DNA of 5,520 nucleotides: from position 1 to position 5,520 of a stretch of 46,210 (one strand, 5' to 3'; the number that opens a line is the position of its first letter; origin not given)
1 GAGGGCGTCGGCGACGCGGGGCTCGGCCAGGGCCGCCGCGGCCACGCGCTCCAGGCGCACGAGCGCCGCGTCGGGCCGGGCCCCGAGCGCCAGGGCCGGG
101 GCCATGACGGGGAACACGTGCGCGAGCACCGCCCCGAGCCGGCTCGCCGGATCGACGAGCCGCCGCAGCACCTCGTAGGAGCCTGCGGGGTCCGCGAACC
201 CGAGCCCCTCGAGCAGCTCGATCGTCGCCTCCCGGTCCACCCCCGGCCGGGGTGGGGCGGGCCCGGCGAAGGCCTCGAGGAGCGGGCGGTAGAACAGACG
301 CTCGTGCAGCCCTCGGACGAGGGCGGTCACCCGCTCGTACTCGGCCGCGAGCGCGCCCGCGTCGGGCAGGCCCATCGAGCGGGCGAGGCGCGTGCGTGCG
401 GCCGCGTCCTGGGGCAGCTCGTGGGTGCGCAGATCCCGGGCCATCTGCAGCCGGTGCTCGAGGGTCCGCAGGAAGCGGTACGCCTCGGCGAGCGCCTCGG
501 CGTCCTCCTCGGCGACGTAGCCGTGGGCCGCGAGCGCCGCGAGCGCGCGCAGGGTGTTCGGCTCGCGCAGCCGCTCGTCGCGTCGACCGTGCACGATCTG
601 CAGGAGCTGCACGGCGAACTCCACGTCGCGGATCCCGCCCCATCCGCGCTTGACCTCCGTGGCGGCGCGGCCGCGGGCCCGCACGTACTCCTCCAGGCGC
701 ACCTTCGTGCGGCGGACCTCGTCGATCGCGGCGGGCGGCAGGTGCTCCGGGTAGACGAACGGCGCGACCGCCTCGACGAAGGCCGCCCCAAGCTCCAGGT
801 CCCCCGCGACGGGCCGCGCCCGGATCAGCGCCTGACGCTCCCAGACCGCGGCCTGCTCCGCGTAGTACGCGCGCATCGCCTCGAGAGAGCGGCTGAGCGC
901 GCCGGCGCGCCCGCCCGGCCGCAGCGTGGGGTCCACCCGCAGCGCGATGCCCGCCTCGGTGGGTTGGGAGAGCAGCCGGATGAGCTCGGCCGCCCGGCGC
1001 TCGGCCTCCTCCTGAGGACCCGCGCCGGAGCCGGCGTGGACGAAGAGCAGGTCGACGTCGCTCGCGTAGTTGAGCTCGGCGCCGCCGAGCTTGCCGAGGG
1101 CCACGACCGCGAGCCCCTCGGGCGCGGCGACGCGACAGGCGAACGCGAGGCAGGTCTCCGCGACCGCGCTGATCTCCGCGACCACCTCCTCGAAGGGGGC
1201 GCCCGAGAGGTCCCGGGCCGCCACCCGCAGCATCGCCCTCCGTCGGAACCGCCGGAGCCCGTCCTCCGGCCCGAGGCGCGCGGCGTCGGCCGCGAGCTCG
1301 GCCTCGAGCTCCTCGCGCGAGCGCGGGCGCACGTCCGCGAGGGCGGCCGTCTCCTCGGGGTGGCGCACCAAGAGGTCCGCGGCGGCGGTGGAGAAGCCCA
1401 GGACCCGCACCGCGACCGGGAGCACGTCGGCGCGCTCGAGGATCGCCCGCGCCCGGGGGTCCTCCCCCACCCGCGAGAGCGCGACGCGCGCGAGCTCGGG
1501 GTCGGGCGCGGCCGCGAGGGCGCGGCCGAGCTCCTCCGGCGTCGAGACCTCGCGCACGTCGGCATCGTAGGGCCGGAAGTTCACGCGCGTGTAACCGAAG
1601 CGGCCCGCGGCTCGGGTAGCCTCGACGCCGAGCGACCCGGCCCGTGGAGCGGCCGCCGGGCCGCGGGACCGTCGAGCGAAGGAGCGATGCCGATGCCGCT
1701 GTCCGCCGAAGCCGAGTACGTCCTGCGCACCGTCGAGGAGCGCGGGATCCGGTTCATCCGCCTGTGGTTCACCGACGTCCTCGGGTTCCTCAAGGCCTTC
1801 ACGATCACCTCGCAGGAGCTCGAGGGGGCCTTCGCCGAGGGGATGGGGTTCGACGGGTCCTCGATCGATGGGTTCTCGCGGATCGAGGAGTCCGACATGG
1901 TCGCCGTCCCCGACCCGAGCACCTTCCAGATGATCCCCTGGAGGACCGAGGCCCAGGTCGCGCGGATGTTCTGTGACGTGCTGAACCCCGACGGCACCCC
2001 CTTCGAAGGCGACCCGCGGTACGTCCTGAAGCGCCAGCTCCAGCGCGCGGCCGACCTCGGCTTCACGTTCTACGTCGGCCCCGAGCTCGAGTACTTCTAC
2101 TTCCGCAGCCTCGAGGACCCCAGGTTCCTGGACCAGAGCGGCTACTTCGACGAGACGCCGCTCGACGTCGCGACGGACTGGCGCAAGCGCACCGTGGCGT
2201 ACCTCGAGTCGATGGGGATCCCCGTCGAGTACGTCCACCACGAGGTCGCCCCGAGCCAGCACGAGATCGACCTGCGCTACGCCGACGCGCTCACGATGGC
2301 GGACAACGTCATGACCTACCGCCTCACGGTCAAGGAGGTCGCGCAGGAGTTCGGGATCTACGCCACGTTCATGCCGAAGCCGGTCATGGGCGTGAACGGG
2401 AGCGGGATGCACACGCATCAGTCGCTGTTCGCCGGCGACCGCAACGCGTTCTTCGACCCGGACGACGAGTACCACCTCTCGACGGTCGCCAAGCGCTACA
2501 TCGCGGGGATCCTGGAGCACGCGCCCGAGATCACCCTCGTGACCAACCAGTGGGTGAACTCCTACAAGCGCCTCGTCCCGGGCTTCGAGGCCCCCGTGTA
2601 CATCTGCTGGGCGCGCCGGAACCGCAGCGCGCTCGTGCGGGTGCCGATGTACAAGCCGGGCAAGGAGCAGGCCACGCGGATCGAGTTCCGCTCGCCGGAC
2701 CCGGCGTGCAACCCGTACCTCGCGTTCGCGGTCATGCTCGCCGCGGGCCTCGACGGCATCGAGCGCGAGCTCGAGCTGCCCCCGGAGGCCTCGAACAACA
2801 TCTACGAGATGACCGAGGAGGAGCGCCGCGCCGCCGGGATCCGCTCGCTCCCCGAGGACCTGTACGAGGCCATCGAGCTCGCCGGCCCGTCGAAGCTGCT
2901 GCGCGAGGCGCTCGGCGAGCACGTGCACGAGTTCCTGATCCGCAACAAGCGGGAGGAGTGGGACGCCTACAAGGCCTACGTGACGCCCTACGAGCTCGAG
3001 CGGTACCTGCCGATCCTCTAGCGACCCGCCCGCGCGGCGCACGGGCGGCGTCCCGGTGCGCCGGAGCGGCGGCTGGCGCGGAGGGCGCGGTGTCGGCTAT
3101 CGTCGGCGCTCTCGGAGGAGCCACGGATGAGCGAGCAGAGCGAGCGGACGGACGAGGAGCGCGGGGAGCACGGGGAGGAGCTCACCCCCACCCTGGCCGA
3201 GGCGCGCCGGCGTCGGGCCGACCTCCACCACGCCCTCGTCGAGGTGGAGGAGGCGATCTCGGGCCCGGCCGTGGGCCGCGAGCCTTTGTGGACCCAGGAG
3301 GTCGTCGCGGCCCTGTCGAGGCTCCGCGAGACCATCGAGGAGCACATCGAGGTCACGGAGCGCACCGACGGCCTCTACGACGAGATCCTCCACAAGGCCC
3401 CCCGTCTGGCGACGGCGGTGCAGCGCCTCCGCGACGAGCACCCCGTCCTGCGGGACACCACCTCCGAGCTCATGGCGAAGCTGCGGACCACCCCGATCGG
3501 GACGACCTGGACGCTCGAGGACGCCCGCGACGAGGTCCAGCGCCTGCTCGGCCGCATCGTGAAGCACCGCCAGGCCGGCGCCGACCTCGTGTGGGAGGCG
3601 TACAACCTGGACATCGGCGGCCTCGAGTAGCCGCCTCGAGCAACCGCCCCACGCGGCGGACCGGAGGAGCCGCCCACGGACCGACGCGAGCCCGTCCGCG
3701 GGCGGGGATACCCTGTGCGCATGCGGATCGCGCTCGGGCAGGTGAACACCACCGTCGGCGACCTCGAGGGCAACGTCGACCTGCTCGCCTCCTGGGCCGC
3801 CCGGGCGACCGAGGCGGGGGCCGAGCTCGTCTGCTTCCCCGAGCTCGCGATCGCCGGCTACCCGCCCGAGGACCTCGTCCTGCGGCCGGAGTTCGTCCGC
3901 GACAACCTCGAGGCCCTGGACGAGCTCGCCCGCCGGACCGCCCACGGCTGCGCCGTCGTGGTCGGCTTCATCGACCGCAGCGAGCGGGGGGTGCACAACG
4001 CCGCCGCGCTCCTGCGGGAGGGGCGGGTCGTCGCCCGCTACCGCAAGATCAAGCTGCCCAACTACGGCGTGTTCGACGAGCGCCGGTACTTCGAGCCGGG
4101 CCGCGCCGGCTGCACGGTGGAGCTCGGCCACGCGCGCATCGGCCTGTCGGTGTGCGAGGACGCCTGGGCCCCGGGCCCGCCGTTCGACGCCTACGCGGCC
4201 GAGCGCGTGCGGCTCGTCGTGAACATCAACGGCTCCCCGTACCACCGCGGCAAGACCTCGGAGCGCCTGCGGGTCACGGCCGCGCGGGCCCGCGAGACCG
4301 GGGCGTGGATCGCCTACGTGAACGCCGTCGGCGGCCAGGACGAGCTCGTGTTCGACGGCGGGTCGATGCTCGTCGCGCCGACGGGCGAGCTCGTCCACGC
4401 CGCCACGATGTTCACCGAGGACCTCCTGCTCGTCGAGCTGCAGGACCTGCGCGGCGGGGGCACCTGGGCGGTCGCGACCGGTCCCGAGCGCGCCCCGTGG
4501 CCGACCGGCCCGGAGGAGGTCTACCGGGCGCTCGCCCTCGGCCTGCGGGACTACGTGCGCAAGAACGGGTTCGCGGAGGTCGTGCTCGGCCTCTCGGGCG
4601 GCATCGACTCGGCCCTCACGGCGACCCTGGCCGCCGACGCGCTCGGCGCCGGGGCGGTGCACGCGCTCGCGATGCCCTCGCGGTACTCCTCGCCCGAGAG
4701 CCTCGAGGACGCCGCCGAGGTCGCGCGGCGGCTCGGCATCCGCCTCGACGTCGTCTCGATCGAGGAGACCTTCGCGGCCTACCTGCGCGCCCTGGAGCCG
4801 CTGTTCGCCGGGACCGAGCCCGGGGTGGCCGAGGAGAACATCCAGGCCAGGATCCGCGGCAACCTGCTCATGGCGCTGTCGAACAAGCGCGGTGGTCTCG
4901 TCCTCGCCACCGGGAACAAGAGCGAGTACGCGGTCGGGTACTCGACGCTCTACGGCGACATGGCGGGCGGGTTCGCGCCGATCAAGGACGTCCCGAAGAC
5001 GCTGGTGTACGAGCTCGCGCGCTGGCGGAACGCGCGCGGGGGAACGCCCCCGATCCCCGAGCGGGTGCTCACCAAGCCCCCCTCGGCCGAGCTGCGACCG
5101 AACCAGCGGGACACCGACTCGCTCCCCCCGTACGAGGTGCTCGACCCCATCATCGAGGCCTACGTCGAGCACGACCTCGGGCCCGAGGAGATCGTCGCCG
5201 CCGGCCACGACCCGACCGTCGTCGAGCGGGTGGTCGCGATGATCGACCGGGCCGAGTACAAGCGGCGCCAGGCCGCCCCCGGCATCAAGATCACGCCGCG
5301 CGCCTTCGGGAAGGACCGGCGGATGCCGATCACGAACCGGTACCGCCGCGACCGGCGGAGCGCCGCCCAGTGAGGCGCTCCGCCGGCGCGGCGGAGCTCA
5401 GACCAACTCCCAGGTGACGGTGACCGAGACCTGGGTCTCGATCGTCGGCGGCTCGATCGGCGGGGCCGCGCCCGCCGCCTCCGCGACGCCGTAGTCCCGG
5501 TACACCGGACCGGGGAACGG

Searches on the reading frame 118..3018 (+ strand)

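Call 20: search_protein_families(library=pfam, proteins=[window:118-3018:+], max_evalue=0.001)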
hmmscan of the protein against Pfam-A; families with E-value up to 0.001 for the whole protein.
window:118-3018:+ (967 aa): 2 families
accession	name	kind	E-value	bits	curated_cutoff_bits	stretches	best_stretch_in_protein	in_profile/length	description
PF00120.29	Gln-synt_C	-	2e-129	432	24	1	631-963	2-344/344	Glutamine synthetase, catalytic domain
PF03951.24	Gln-synt_N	-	1.9e-30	104.7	33.4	1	544-624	2-82/82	Glutamine synthetase, beta-Grasp domain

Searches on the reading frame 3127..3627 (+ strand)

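Call 20: search_protein_families(library=pfam, proteins=[window:3127-3627:+], max_evalue=0.001)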
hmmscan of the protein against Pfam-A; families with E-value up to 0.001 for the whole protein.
window:3127-3627:+ (167 aa): 0 families

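Call 61: search_protein_families(library=ncbifam, proteins=[window:3127-3627:+], max_evalue=0.001)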
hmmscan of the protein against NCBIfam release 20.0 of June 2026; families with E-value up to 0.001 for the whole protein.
window:3127-3627:+ (167 aa): 1 family
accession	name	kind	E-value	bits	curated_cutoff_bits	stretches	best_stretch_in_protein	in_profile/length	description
NF003422.0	PRK04863.1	equivalog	0.001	16.8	699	0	3-116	554-665/1486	chromosome partition protein MukB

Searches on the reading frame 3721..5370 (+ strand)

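Call 20: search_protein_families(library=pfam, proteins=[window:3721-5370:+], max_evalue=0.001)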
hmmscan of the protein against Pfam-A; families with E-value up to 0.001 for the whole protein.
window:3721-5370:+ (550 aa): 3 families
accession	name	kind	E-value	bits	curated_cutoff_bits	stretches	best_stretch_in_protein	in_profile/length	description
PF02540.23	NAD_synthase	-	7.2e-77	258.2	21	1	268-518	2-242/242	NAD synthase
PF00795.27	CN_hydrolase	-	6.1e-38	131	23.2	1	2-241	1-247/256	Carbon-nitrogen hydrolase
PF03054.22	tRNA_Me_trans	-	0.00012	22.3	20.6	1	286-353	2-78/202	tRNA methyl transferase HUP domain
